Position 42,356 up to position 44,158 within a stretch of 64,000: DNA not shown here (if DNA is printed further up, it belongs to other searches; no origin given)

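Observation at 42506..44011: Stand-alone C-terminal half of a Hel308/Ski2-type helicase with no RecA1 domain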

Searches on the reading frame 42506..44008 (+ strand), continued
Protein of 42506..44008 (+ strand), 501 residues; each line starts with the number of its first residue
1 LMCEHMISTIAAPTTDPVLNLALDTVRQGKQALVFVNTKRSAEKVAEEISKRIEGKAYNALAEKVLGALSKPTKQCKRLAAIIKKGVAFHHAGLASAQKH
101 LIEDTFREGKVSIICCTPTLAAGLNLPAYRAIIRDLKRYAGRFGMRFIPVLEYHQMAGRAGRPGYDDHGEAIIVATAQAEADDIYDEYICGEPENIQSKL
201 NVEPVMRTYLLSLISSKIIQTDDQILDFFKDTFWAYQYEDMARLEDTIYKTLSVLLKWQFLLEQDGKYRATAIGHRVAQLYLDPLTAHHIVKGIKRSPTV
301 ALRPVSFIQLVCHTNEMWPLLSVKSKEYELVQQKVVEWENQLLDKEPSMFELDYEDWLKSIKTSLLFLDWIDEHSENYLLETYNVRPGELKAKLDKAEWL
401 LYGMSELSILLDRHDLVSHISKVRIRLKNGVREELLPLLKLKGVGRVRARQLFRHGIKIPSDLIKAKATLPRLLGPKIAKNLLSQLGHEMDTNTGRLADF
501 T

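Call 42: search_protein_families(library=ncbifam, proteins=[window:42509-44008:+, P0197, L037:424-2595:+], max_evalue=0.00001)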
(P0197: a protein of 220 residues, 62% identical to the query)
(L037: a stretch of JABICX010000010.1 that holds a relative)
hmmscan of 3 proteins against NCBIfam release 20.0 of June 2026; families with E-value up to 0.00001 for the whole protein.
window:42509-44008:+ (500 aa): 5 families
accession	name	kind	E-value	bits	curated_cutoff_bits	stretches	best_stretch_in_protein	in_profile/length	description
NF002654.0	PRK02362.1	equivalog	4.3e-143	478.3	887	1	8-492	223-710/739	ATP-dependent DNA helicase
NF001308.0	PRK00254.1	equivalog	5.6e-116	388.5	1216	1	19-489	229-702/720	ATP-dependent DNA helicase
NF040935.1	helicase_Hel308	equivalog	1.3e-100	337.5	1200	1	13-482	232-696/704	ATP-dependent DNA helicase Hel308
NF002251.0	PRK01172.1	equivalog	1.2e-86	291.5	891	1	19-465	227-642/674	ATP-dependent DNA helicase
TIGR03817.1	DECH_helic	hypoth_equivalog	3.4e-06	25.6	874.1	0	20-198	263-402/742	helicase/secretion neighborhood putative DEAH-box helicase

P0197 (220 aa): 12 families
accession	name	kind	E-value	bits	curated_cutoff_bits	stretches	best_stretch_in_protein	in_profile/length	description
NF002654.0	PRK02362.1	equivalog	1.7e-86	291.1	887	1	1-219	1-217/739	ATP-dependent DNA helicase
NF001308.0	PRK00254.1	equivalog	1.2e-76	258.4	1216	1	16-217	14-213/720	ATP-dependent DNA helicase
NF040935.1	helicase_Hel308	equivalog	1.5e-66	224.9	1200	1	10-215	11-213/704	ATP-dependent DNA helicase Hel308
NF002251.0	PRK01172.1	equivalog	9e-54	182.8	891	1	12-214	10-210/674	ATP-dependent DNA helicase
TIGR04121.1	DEXH_lig_assoc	equivalog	4.8e-24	84.1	850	1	26-194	15-195/804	ligase-associated DNA damage response DEXH box helicase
NF010338.0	PRK13767.1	equivalog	9.7e-19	67.1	849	1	18-194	27-229/877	ATP-dependent helicase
NF007284.0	PRK09751.1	equivalog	6.7e-11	40.2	1496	1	40-198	44-232/1538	ATP-dependent helicase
TIGR03817.1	DECH_helic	hypoth_equivalog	9.2e-09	34.1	874.1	1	38-151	49-169/742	helicase/secretion neighborhood putative DEAH-box helicase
NF041063.1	DpdF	equivalog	4.3e-08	32.2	550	1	28-95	144-212/813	protein DpdF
NF010337.0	PRK13766.1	equivalog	5.6e-07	28.1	610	1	17-149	9-142/781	Hef nuclease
TIGR01587.1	cas3_core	equivalog_domain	2.2e-06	27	102.45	0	142-189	127-169/358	CRISPR-associated helicase Cas3'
NF053631.1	RNA_helic_CshA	equivalog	5.9e-06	25.4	646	1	17-185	14-184/434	degradosome RNA helicase CshA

L037:424-2595:+ (724 aa): 24 families
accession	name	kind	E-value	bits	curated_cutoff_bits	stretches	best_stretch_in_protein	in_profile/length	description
NF002654.0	PRK02362.1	equivalog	8.2e-218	725.3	887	1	20-712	21-711/739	ATP-dependent DNA helicase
NF001308.0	PRK00254.1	equivalog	3.7e-185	617.2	1216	1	19-724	20-718/720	ATP-dependent DNA helicase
NF040935.1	helicase_Hel308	equivalog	6.8e-159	530.2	1200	1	17-691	21-687/704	ATP-dependent DNA helicase Hel308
NF002251.0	PRK01172.1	equivalog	1.2e-140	469.9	891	1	35-698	34-659/674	ATP-dependent DNA helicase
TIGR04121.1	DEXH_lig_assoc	equivalog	1.6e-37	128.7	850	2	24-263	15-265/804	ligase-associated DNA damage response DEXH box helicase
NF010338.0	PRK13767.1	equivalog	3.8e-30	104.8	849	1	19-269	30-308/877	ATP-dependent helicase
TIGR03817.1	DECH_helic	hypoth_equivalog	5.7e-18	64.5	874.1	1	39-417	52-402/742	helicase/secretion neighborhood putative DEAH-box helicase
TIGR00614.1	recQ_fam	subfamily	1.4e-17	63.7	219.8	2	18-266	7-246/470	RecQ family ATP-dependent DNA helicase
NF007284.0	PRK09751.1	equivalog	2.3e-13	48.3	1496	1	73-409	91-449/1538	ATP-dependent helicase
NF008279.0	PRK11057.1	equivalog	4.8e-13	48.4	1015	1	294-382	253-332/608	ATP-dependent DNA helicase RecQ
TIGR01389.1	recQ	equivalog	6e-11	41.5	640.2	0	306-386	252-324/591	DNA helicase RecQ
NF008165.0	PRK10917.1-3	equivalog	1.7e-09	36.7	711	0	47-109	294-355/692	ATP-dependent DNA helicase RecG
NF008168.0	PRK10917.2-2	equivalog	1.7e-09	36.6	718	0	48-109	396-456/795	ATP-dependent DNA helicase RecG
NF010337.0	PRK13766.1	equivalog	3.8e-09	35.2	610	1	37-148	29-142/781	Hef nuclease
TIGR00643.1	recG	equivalog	4.7e-09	35.5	659.4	1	47-380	265-553/629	ATP-dependent DNA helicase RecG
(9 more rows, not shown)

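Call 46: find_related_loci(query=A3, collection=viral_contigs, flank=10000)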
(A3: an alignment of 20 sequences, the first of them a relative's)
Query A3 (221 aa) in viral_contigs; peptide patterns used: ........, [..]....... (x = any residue, [..] = any of these).
116 stretches matched a pattern; 68 encode a relative of the query (tblastn E <= 1e-3); 68 distinct loci.
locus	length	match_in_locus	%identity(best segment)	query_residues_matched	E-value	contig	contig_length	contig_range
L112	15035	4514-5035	33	42-207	6e-24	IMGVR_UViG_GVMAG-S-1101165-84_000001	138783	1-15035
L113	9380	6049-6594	32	1-207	5e-14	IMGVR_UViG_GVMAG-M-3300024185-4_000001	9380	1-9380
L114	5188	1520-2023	30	44-215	5e-13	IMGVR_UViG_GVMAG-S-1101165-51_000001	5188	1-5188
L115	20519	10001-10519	32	1-193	2e-12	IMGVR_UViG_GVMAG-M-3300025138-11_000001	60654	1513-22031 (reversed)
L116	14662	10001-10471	29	42-193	6e-12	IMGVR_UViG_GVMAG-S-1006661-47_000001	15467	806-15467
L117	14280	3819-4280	28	37-193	8e-12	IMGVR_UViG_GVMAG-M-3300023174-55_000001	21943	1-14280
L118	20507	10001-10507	31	39-218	3e-11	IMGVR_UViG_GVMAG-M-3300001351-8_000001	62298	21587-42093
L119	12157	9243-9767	31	1-195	4e-11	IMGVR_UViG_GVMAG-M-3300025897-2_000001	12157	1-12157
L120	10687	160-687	28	30-215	1e-10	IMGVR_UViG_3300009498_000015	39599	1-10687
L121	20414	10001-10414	33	41-195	1e-10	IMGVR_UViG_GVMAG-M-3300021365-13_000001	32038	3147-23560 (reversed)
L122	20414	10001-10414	28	46-193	5e-10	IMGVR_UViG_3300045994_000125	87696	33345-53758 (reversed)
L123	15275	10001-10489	27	20-193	2e-9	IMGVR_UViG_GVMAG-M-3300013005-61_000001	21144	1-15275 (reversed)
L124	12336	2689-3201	29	35-217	2e-9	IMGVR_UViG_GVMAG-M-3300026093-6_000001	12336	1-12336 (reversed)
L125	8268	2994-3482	27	20-193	2e-9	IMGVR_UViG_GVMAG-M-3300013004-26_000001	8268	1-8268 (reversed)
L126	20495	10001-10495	27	44-212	3e-9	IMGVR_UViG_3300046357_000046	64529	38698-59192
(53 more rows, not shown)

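Call 47: find_related_loci(query=A4, collection=viral_contigs, flank=10000)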
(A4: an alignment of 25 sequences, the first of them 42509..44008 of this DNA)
Query A4 (500 aa) in viral_contigs; peptide patterns used: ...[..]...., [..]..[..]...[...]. (x = any residue, [..] = any of these).
153 stretches matched a pattern, but none encodes a relative of the query by tblastn (E <= 1e-3).

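Call 51: predict_structure(alignment_id=A4)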
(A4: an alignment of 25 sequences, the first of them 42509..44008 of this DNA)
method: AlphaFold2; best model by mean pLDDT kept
length: 500 residues; sequences in the alignment: 25
mean_pLDDT: 84.4   pTM: 0.61
mean pLDDT of the five models: 84.4, 81.7, 81.7, 81.0, 78.1
residues with pLDDT >= 90: 262; 70-90: 163; 50-70: 41; < 50: 34
segments of 3 or more residues with pLDDT < 50: 1-6, 137-147, 192-200, 496-500
pLDDT, mean of each block of 10 residues (from residue 1): 52 87 92 86 93 83 88 90 93 84 91 78 75 61 46 78 84 79 69 43 76 93 87 63 83 96 95 95 95 95 97 89 92 95 92 92 97 92 85 94 97 96 94 90 87 91 88 89 83 48
secondary structure, 60 per line:
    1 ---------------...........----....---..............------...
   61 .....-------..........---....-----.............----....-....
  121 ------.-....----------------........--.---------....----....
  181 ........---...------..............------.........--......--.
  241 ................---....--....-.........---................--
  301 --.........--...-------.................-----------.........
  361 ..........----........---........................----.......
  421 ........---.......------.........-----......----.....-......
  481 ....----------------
elements in order: H16-26 E31-34 H38-51 H58-65 H73-82 E86-89 H95-107 E112-115 H117-120 E129-132 H149-156 E169-172 H177-188 H201-214 H221-229 H232-237 H240-256 E260-263 E266-269 H271-279 H283-298 H303-311 H324-340 H352-370 H375-382 H386-409 H414-428 H432-438 H445-453 H459-464 H469-473 H475-484
